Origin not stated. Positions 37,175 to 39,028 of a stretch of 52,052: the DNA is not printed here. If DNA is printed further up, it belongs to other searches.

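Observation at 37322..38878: Cytoplasmic TIR-LRR protein: a TIR domain with an intact catalytic-Glu motif fused to BspA-type leucine-rich repeats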

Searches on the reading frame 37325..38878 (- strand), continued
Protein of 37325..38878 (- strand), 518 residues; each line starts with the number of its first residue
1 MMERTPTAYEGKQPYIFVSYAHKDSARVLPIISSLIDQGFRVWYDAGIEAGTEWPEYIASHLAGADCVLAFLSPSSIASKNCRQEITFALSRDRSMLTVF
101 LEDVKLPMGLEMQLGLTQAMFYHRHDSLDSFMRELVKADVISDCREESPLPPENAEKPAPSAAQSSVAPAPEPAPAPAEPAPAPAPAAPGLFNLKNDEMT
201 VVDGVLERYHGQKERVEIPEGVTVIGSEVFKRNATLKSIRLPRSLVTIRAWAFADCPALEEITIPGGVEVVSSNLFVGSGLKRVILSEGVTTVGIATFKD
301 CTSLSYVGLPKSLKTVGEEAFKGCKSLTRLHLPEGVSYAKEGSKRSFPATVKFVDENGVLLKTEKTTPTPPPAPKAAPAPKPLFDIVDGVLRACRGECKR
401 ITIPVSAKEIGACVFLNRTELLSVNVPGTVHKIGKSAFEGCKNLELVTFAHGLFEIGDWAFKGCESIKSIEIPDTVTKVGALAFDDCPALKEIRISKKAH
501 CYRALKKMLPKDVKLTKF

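Call 15: search_solved_structures(query=window:37325-38878:-, max_evalue=0.01, show_alignments=3)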
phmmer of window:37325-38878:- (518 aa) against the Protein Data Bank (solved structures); distinct sequences matched with E-value up to 0.01: 9.
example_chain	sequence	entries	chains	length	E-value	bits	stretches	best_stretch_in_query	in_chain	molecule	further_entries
4fs7_A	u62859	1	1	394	2.8e-43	151.5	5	240-327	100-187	Uncharacterized protein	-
4gt6_A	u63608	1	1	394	1e-35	126.6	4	430-502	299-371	Cell surface protein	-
4h09_A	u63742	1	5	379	3.1e-23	85.4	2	425-498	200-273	Hypothetical leucine rich repeat protein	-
6mlx_A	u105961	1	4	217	4.9e-20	74.9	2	247-339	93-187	Leucine-rich repeat protein TpLRR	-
4cp6_A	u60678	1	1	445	2.3e-16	62.8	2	214-354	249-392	CHOLINE BINDING PROTEIN PCPA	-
4fd0_A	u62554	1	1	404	1.2e-14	57.2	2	212-268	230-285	Leucine rich hypothetical protein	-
4fdw_A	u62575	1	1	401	1.6e-13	53.4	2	212-267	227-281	leucine rich hypothetical protein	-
4oju_A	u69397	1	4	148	6e-07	31.7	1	216-271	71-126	hypothetical leucine rich repeat protein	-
3sb4_A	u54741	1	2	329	0.00016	23.7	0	223-297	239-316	Hypothetical leucine rich repeat protein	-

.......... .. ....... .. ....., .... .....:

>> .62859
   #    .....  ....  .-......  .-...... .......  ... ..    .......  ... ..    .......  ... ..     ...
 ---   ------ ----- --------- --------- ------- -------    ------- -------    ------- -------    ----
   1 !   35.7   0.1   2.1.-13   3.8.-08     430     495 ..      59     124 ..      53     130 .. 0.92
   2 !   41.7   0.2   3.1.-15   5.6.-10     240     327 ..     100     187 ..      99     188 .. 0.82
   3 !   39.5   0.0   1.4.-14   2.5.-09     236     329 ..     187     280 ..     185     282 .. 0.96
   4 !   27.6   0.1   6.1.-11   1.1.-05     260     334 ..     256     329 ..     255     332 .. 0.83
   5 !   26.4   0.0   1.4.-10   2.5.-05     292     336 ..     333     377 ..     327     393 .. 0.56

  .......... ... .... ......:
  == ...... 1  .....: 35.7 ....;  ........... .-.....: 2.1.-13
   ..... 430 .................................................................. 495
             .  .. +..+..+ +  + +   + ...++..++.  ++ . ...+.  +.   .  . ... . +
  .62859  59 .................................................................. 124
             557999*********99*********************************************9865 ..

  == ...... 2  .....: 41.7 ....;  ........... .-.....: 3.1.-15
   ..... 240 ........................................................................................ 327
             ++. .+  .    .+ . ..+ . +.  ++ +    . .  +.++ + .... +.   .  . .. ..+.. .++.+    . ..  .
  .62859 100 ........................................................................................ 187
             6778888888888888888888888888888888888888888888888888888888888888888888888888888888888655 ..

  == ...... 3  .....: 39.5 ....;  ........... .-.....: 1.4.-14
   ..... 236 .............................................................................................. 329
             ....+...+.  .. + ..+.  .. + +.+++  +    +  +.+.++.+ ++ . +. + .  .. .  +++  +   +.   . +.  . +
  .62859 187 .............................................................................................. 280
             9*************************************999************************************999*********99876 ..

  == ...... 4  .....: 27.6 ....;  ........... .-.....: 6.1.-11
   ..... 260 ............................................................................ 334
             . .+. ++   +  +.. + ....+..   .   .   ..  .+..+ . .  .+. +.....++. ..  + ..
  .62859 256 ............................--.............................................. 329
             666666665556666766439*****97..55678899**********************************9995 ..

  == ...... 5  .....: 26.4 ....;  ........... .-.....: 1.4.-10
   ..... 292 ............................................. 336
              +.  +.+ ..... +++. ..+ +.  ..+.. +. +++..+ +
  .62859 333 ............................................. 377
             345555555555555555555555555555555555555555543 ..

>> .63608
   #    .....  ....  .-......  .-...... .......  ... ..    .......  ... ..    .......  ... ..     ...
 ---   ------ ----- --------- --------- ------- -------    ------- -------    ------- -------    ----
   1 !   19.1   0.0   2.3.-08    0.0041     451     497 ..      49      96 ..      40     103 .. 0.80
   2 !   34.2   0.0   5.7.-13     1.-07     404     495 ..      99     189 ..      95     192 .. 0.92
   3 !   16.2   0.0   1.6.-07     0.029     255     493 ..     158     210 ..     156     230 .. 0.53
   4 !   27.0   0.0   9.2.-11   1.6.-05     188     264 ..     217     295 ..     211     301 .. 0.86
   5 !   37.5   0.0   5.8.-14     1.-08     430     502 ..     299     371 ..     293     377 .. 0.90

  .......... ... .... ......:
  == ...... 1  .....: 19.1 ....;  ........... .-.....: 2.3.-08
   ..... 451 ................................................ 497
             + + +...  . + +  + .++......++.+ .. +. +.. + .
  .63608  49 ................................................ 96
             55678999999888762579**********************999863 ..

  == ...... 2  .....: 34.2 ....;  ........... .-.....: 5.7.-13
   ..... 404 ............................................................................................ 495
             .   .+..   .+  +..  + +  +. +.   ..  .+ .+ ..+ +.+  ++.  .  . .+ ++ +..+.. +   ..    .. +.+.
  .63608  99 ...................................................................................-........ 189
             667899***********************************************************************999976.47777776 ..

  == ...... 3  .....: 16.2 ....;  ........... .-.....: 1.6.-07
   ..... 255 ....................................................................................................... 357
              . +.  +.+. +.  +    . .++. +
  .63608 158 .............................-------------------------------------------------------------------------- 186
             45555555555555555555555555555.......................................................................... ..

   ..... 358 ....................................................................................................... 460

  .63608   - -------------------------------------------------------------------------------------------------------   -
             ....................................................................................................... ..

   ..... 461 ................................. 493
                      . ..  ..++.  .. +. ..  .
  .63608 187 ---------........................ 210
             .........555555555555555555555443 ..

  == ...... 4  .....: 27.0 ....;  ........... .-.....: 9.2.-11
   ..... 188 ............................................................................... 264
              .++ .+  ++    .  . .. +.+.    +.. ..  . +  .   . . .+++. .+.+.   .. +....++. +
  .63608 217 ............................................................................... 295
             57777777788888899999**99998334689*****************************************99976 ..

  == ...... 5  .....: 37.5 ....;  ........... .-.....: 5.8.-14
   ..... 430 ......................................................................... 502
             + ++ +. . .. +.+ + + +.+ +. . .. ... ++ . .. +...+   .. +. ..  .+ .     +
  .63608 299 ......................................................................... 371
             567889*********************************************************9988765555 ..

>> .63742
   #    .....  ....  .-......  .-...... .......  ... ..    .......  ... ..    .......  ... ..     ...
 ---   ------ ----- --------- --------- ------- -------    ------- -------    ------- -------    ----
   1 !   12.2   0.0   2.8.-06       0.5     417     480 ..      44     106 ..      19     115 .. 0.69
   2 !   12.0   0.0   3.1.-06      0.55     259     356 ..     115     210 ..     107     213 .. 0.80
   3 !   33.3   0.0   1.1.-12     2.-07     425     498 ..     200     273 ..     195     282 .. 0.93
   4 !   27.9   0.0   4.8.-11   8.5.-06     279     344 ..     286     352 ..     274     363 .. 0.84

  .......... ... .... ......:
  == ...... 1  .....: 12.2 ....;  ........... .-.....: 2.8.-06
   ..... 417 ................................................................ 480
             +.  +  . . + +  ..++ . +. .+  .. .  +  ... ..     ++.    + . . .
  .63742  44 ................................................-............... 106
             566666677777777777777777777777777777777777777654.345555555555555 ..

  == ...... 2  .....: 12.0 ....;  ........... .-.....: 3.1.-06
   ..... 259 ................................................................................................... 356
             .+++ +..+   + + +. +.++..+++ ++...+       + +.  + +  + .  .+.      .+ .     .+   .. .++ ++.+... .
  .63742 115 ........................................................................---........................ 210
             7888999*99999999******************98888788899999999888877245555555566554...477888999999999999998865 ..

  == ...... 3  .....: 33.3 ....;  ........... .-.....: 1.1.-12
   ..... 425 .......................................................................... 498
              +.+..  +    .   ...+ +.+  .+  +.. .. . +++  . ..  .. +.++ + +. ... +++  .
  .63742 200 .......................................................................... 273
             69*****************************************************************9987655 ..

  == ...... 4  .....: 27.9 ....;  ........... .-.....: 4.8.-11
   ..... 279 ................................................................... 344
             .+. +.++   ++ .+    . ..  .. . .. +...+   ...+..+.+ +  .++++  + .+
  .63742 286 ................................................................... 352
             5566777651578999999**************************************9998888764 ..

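Call 23: find_encoding_contigs(protein=P0002, flank=10000, max_places=3)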
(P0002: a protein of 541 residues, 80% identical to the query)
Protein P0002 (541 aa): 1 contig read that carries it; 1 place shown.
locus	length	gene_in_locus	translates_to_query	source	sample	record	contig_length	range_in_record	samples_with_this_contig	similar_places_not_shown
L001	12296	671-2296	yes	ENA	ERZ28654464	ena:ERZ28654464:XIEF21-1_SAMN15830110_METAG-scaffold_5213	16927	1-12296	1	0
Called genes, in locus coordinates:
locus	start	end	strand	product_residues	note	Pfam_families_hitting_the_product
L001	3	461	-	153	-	?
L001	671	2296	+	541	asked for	PF13676:TIR_2, PF13306:LRR_5, PF13855:LRR_8 (faint), PF13306:LRR_5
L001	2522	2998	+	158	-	PF02452:PemK_toxin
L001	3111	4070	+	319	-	PF01116:F_bP_aldolase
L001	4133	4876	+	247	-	PF01643:Acyl-ACP_TE, PF13279:4HBT_2 (weak), PF20791:Acyl-ACP_TE_C (weak)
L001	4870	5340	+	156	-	PF00583:Acetyltransf_1, PF13673:Acetyltransf_10, PF13508:Acetyltransf_7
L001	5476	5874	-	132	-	-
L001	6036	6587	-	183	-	PF21349:RUBY_RBDX, PF23458:DUF7130 (weak), PF02915:Rubrerythrin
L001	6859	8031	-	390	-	PF01545:Cation_efflux, PF16916:ZT_dimer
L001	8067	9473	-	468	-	PF03062:MBOAT, PF13813:MBOAT_2 (weak)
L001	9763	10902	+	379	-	PF13433:Peripla_BP_5, PF13458:Peripla_BP_6, PF01094:ANF_receptor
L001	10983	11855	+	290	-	PF02653:BPD_transp_2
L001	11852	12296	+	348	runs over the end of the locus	PF02653:BPD_transp_2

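Call 24: find_encoding_contigs(protein=P0016, flank=10000, max_places=3)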
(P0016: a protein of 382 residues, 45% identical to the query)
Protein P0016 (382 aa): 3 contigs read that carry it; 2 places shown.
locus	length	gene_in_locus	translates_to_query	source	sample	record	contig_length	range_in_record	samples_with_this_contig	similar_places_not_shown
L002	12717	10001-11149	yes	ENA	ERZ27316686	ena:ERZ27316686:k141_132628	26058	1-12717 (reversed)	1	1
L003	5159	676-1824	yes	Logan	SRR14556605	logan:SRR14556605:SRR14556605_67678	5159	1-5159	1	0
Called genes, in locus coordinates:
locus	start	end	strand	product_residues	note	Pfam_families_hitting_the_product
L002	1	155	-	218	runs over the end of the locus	PF02390:Methyltransf_4, PF13649:Methyltransf_25 (weak), PF13847:Methyltransf_31 (weak)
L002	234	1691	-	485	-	PF00672:HAMP, PF00512:HisKA, PF02518:HATPase_c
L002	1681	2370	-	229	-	PF00072:Response_reg, PF00486:Trans_reg_C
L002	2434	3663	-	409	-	PF00089:Trypsin, PF13365:Trypsin_2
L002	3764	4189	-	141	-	PF03652:RuvX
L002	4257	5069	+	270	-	PF21302:Zn_ribbon_RlmA, PF13489:Methyltransf_23 (faint), PF13847:Methyltransf_31, PF08241:Methyltransf_11, PF08242:Methyltransf_12 (weak), PF13649:Methyltransf_25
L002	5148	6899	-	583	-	PF01301:Glyco_hydro_35, PF02449:Glyco_hydro_42 (weak), PF21317:BetaGal_ABD_1, PF21467:BetaGal_gal-bd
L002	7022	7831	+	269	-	PF02311:AraC_binding, PF07883:Cupin_2 (weak), PF12833:HTH_18, PF00165:HTH_AraC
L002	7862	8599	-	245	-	PF03009:GDPD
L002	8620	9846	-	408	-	PF18164:GNAT_C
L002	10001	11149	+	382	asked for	PF08937:ThsB_TIR (faint), PF13676:TIR_2, PF13306:LRR_5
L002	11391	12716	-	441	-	?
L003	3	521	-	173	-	?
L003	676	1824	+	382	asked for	PF08937:ThsB_TIR (faint), PF13676:TIR_2, PF13306:LRR_5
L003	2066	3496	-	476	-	PF02934:GatB_N, PF02637:GatB_Yqey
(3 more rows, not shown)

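Call 25: predict_structure(alignment_id=A1)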
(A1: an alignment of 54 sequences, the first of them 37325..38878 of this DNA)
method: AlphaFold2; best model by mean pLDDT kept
length: 518 residues; sequences in the alignment: 54
mean_pLDDT: 86.3   pTM: 0.48
mean pLDDT of the five models: 86.3, 86.0, 85.6, 85.0, 74.3
residues with pLDDT >= 90: 338; 70-90: 100; 50-70: 41; < 50: 39
segments of 3 or more residues with pLDDT < 50: 150-172, 364-372
pLDDT, mean of each block of 10 residues (from residue 1): 82 94 86 96 78 75 96 92 92 94 90 82 97 97 84 41 42 50 54 87 91 96 93 98 94 98 95 96 96 94 96 90 92 78 68 81 50 54 87 87 95 90 96 95 95 95 97 97 97 97 95 97
secondary structure, 60 per line:
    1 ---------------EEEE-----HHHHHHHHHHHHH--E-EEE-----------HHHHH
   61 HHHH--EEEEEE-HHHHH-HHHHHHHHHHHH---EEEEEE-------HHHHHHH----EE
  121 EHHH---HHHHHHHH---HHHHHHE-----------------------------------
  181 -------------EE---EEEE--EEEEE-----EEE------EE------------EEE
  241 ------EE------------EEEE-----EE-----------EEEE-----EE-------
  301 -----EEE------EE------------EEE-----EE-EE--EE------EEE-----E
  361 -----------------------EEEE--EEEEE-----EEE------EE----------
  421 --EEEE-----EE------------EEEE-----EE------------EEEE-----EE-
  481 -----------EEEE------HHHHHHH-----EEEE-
elements in order: E16-19 H25-37 E42-44 H56-64 E67-72 H74-78 H80-91 E95-100 H108-114 E119-121 H128-135 H139-144 E199-202 E205-209 E215-217 E238-240 E261-264 E283-286 E306-308 E329-331 E352-354 E384-387 E390-394 E400-402 E423-426 E446-449 E469-472 E492-495 H502-508 E514-517

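Call 29: fold_search(model_id=the predicted structure, library=pdb)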
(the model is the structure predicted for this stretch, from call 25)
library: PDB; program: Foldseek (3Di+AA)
matches with E <= 10: 1132; with E <= 0.001: 21
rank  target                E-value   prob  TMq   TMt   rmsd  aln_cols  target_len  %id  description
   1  4fs7                  5.9e-14  1.00  0.27  0.36  16.1       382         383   22  Crystal structure of a leucine-rich repeat protein (BACOVA_04585) from Bacteroides ovatus ATCC 8483 at 1.19 A resolution (released 2012-09-19)
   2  4gt6                  4.1e-12  1.00  0.27  0.35  12.8       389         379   23  Crystal structure of a leucine rich cell surface protein (FAEPRAA2165_01021) from Faecalibacterium prausnitzii A2-165 at (released 2012-09-26)
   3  4cp6                  8.8e-10  1.00  0.26  0.32  13.8       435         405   18  The Crystal structure of Pneumococcal vaccine antigen PcpA (released 2015-02-25)
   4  4fdw                  1.4e-09  1.00  0.25  0.33  13.7       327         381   16  Crystal structure of a putative cell surface protein (BACOVA_01565) from Bacteroides ovatus ATCC 8483 at 2.05 A resoluti (released 2012-07-25)
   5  4fd0                  2.2e-09  1.00  0.20  0.26  15.6       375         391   16  Crystal structure of a putative cell surface protein (BACCAC_03700) from Bacteroides caccae ATCC 43185 at 2.07 A resolut (released 2012-07-25)
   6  4h09_A                1.1e-08  1.00  0.22  0.28  11.7       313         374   17  Crystal structure of a leucine-rich repeat protein (EUBVEN_01088) from Eubacterium ventriosum ATCC 27560 at 2.50 A res (released 2012-10-10)
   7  4h09_D                1.2e-08  1.00  0.19  0.25  14.3       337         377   18  Crystal structure of a leucine-rich repeat protein (EUBVEN_01088) from Eubacterium ventriosum ATCC 27560 at 2.50 A res (released 2012-10-10)
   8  4h09_E                1.0e-07  1.00  0.20  0.26  12.6       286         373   18  Crystal structure of a leucine-rich repeat protein (EUBVEN_01088) from Eubacterium ventriosum ATCC 27560 at 2.50 A res (released 2012-10-10)
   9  4h09_C                1.5e-07  1.00  0.22  0.28  12.5       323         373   18  Crystal structure of a leucine-rich repeat protein (EUBVEN_01088) from Eubacterium ventriosum ATCC 27560 at 2.50 A res (released 2012-10-10)
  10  6mlx_C                3.6e-07  1.00  0.14  0.32  14.7       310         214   18  Crystal structure of T. pallidum Leucine Rich Repeat protein (TpLRR) (released 2019-07-17)
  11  6mlx_A                4.0e-07  1.00  0.18  0.40  13.0       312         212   19  Crystal structure of T. pallidum Leucine Rich Repeat protein (TpLRR) (released 2019-07-17)
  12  4h09_B                4.8e-07  1.00  0.22  0.28  12.6       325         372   18  Crystal structure of a leucine-rich repeat protein (EUBVEN_01088) from Eubacterium ventriosum ATCC 27560 at 2.50 A res (released 2012-10-10)
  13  6mlx_B                3.6e-06  1.00  0.19  0.42  14.1       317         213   18  Crystal structure of T. pallidum Leucine Rich Repeat protein (TpLRR) (released 2019-07-17)
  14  4oju_A                7.7e-05  1.00  0.20  0.69   1.4       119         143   27  Crystal structure of a leucine-rich repeat protein (BACCAP_00569) from Bacteroides capillosus ATCC 29799 at 2.00 A res (released 2014-06-18)
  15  3sb4_B                1.1e-04  1.00  0.15  0.23  17.3       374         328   13  Crystal structure of a leucine-rich repeat protein (BT_1240) from Bacteroides thetaiotaomicron VPI-5482 at 1.99 A reso (released 2011-06-22)
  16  4oju_B                1.4e-04  1.00  0.19  0.69   1.7       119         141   27  Crystal structure of a leucine-rich repeat protein (BACCAP_00569) from Bacteroides capillosus ATCC 29799 at 2.00 A res (released 2014-06-18)
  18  4oju_D                5.2e-04  1.00  0.20  0.72   2.1       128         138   28  Crystal structure of a leucine-rich repeat protein (BACCAP_00569) from Bacteroides capillosus ATCC 29799 at 2.00 A res (released 2014-06-18)
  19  7uxu_A                6.6e-04  1.00  0.21  0.74   4.0       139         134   21  CryoEM structure of the TIR domain from AbTir in complex with 3AD (released 2022-09-07)
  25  7dfv_B                1.5e-03  1.00  0.23  0.23   5.7       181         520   14  Cryo-EM structure of plant NLR RPP1 tetramer core part (released 2020-12-16)
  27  4c6r_A                1.9e-03  1.00  0.20  0.60   5.8       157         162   16  Crystal structure of the TIR domain from the Arabidopsis Thaliana disease resistance protein RPS4 (released 2014-05-28)
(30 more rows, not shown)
